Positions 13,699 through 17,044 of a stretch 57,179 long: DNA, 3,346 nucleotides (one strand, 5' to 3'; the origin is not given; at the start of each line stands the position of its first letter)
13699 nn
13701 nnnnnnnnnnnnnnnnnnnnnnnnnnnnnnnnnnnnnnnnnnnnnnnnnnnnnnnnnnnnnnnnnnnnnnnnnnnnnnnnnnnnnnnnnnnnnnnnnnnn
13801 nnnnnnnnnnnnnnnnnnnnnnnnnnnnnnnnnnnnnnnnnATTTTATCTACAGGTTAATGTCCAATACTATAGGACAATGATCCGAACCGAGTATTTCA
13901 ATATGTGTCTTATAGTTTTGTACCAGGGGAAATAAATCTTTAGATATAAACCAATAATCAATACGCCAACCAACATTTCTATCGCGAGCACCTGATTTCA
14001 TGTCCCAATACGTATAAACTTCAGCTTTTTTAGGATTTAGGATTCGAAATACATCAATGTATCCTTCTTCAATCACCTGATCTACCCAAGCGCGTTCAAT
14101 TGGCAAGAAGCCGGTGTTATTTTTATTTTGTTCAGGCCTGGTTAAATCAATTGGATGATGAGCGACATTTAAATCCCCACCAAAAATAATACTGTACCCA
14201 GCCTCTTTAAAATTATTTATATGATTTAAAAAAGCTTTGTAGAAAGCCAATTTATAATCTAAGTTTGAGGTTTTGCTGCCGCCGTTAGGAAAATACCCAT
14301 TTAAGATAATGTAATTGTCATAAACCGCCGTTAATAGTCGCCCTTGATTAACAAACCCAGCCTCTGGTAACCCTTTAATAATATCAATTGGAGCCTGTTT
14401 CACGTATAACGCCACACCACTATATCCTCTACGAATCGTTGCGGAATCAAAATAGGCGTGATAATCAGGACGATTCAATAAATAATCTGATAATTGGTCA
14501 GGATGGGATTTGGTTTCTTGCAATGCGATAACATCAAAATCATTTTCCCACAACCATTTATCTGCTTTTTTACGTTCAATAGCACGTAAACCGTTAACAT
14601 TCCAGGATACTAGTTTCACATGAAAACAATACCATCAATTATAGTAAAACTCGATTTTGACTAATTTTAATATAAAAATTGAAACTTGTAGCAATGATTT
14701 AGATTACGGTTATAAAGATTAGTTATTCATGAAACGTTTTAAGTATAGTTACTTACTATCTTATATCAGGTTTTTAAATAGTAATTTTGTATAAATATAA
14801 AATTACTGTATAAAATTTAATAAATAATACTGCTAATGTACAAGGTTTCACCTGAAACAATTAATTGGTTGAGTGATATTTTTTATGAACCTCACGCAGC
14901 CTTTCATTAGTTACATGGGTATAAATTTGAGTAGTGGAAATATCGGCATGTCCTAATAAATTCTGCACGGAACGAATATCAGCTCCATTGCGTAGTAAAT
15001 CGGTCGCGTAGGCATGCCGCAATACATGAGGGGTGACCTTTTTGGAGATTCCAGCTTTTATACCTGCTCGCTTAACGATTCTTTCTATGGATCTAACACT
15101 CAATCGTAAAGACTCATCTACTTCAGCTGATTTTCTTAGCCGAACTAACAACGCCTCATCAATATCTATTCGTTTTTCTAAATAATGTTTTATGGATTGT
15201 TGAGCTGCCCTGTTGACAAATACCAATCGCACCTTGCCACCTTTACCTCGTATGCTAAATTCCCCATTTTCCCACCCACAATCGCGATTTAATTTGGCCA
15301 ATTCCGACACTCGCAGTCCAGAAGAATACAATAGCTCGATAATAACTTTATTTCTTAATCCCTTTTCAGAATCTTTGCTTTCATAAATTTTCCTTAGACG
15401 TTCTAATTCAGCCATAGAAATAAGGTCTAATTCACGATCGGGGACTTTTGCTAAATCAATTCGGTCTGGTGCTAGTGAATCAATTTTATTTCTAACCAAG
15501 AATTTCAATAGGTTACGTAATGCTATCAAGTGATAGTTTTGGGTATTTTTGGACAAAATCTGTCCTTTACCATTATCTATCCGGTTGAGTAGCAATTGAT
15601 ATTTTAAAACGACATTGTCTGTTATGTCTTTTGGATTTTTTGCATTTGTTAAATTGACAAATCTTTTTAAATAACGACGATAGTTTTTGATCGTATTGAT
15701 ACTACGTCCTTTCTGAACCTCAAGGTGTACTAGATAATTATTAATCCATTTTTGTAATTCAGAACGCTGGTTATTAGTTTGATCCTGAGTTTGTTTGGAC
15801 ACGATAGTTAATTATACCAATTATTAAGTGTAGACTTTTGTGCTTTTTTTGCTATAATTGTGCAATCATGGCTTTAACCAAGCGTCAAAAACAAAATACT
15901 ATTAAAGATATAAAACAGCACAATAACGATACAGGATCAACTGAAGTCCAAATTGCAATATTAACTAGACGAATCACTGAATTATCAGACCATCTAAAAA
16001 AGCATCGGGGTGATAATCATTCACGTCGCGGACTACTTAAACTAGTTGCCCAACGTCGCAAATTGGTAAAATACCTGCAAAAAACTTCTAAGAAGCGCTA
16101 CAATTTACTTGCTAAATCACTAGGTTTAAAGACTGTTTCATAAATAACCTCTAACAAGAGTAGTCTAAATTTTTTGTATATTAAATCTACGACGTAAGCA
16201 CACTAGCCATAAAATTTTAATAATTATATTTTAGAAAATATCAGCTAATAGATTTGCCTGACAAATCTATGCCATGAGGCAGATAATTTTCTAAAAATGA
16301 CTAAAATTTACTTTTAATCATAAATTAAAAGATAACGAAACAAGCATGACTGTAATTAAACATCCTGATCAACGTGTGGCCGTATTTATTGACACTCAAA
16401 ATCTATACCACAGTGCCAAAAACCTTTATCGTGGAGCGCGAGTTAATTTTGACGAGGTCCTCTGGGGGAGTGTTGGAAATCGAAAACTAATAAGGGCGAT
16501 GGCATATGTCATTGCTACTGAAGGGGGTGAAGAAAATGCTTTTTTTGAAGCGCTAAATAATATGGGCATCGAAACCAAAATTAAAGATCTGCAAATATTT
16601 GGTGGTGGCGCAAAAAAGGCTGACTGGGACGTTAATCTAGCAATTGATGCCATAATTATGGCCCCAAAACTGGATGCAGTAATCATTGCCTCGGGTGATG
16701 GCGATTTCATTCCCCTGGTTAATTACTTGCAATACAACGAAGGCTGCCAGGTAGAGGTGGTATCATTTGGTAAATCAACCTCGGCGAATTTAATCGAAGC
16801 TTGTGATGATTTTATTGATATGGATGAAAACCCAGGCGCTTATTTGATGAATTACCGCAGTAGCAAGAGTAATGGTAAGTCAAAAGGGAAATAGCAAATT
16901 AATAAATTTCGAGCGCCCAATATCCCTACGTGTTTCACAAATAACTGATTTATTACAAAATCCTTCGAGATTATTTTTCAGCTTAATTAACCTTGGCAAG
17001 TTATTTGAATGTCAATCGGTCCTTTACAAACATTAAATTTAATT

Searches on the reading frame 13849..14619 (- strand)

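Call 60: search_protein_families(library=ncbifam, proteins=[window:13849-14619:-], max_evalue=0.00001)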
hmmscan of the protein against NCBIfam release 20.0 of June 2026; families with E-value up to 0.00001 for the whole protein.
window:13849-14619:- (256 aa): 4 families
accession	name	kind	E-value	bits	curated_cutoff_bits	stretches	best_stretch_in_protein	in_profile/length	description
TIGR00633.1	xth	equivalog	1.3e-83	280.4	99.05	1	1-255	1-255/255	exodeoxyribonuclease III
TIGR00195.1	exoDNase_III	equivalog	1.3e-79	267.4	182.55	1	1-254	1-254/254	exodeoxyribonuclease III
NF010489.0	PRK13911.1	equivalog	1.6e-52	178.8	503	1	1-254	1-249/250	exodeoxyribonuclease III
NF008733.0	PRK11756.1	equivalog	5.1e-42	143.9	280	1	1-254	1-267/269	exodeoxyribonuclease III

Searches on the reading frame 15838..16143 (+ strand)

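Call 3: search_protein_families(library=pfam, proteins=[window:15838-16143:+], max_evalue=0.01)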
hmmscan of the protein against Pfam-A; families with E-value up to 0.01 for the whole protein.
window:15838-16143:+ (101 aa): 1 family
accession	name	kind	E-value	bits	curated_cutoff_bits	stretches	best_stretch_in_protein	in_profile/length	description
PF00312.27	Ribosomal_S15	-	1.1e-30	106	31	1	18-98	1-81/81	Ribosomal protein S15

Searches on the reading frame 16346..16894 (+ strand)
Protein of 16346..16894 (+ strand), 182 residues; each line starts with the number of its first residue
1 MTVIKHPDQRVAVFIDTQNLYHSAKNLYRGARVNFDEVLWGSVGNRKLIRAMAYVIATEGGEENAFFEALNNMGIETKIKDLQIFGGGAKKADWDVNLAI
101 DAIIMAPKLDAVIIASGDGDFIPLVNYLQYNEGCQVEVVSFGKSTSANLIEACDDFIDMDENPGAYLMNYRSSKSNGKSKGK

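Call 3: search_protein_families(library=pfam, proteins=[window:16346-16894:+], max_evalue=0.01)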
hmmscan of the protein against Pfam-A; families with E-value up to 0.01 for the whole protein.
window:16346-16894:+ (182 aa): 1 family
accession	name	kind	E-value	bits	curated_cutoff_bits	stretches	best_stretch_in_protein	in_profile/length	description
PF01936.24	NYN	-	1.2e-34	120.3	24.2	1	10-160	1-145/145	NYN domain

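Call 43: find_related_loci(query=A4, collection=genome_contigs, flank=10000)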
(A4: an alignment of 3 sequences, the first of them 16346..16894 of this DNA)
Query A4 (182 aa) in genome_contigs; peptide patterns used: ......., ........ (x = any residue, [..] = any of these).
55 stretches matched a pattern; 11 encode a relative of the query (tblastn E <= 1e-3); 11 distinct loci.
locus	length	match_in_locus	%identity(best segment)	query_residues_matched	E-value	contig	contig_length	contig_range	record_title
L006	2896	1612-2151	69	1-181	3e-83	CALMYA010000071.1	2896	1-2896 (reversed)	MAG TPA_asm: uncultured bacterium isolate SRR6158316_bin.29_CONCOCT_v1.1_MAG genome assembly, contig: ERZ1749643.5768, w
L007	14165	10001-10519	70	1-174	6e-82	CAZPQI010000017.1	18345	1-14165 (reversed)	MAG TPA_asm: uncultured Candidatus Saccharibacteria bacterium isolate SRP215229_co1_140 genome assembly, contig: NODE_17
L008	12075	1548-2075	69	1-177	7e-81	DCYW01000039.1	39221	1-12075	MAG TPA_asm: Patescibacteria group bacterium UBA2100 UBA2100_contig_366, whole genome shotgun sequence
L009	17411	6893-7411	68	1-174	2e-77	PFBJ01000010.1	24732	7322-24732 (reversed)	MAG: Candidatus Kaiserbacteria bacterium CG10_big_fil_rev_8_21_14_0_10_49_17 CG10_8_21_14_0.10_scaffold_2170_c, whole ge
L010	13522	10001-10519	70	1-174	7e-75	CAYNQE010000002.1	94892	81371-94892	MAG TPA_asm: uncultured Candidatus Saccharibacteria bacterium isolate binchicken_co46_209 genome assembly, contig: NODE_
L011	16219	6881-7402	63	1-176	1e-74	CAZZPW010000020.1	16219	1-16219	MAG TPA_asm: uncultured Candidatus Saccharibacteria bacterium isolate binchicken_co13_220 genome assembly, contig: NODE_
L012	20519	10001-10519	68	1-174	1e-72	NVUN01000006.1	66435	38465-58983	MAG: Candidatus Kaiserbacteria bacterium isolate NORP88 Contig_source1383C_1094, whole genome shotgun sequence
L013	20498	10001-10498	65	1-168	6e-71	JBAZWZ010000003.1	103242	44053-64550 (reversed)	MAG: Candidatus Paceibacterota bacterium isolate SO_2017_GW1_44 NODE_1334_length_103242_cov_4.401455_OW334_2017, whole g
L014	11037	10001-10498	65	1-168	3e-70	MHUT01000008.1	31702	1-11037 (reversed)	MAG: Candidatus Yonathbacteria bacterium RIFCSPHIGHO2_02_FULL_44_14 rifcsphigho2_02_scaffold_1918, whole genome shotgun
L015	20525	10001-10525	66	1-177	9e-69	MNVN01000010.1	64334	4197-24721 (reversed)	MAG: Candidatus Nomurabacteria bacterium CG1_02_43_90 cg1_0.2_scaffold_196_c, whole genome shotgun sequence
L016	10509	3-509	67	7-177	9e-66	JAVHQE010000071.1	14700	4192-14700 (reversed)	MAG: Candidatus Paceibacterota bacterium isolate WB01no19_43_19 NODE_2935_length_14700_cov_11.522909, whole genome shotg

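Call 60: search_protein_families(library=ncbifam, proteins=[window:16346-16894:+], max_evalue=0.00001)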
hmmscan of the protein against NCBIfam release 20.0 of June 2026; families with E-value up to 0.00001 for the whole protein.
window:16346-16894:+ (182 aa): 0 families

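Call 79: find_related_loci(query=A4, collection=metagenome_contigs, flank=5000)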
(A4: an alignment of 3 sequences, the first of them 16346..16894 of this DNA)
Query A4 (182 aa) in metagenome_contigs; peptide patterns used: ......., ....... (x = any residue, [..] = any of these).
125 stretches matched a pattern; 25 encode a relative of the query (tblastn E <= 1e-3); 25 distinct loci.
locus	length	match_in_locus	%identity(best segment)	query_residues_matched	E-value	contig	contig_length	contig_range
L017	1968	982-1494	92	1-171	3e-114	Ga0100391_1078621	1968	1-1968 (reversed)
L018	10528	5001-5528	69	1-177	6e-81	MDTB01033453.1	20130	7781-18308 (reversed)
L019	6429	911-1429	68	1-174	2e-80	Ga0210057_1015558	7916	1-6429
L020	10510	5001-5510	70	1-171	3e-80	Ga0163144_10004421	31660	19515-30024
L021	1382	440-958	68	1-174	2e-82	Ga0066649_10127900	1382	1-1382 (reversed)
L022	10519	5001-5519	68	1-174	1e-77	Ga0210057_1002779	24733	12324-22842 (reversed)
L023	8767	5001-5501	68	1-168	3e-77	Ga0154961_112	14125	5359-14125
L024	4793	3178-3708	63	1-179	5e-75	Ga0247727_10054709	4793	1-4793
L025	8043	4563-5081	70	1-174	6e-75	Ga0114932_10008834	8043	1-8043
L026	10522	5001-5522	63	1-176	1e-74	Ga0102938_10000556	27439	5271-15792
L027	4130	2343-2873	63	1-179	1e-74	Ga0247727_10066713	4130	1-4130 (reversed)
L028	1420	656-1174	65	1-175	3e-77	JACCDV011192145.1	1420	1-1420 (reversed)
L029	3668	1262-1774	66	1-175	3e-73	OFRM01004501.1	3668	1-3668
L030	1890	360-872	65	1-175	4e-75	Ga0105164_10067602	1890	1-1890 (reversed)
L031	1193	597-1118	63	1-176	5e-77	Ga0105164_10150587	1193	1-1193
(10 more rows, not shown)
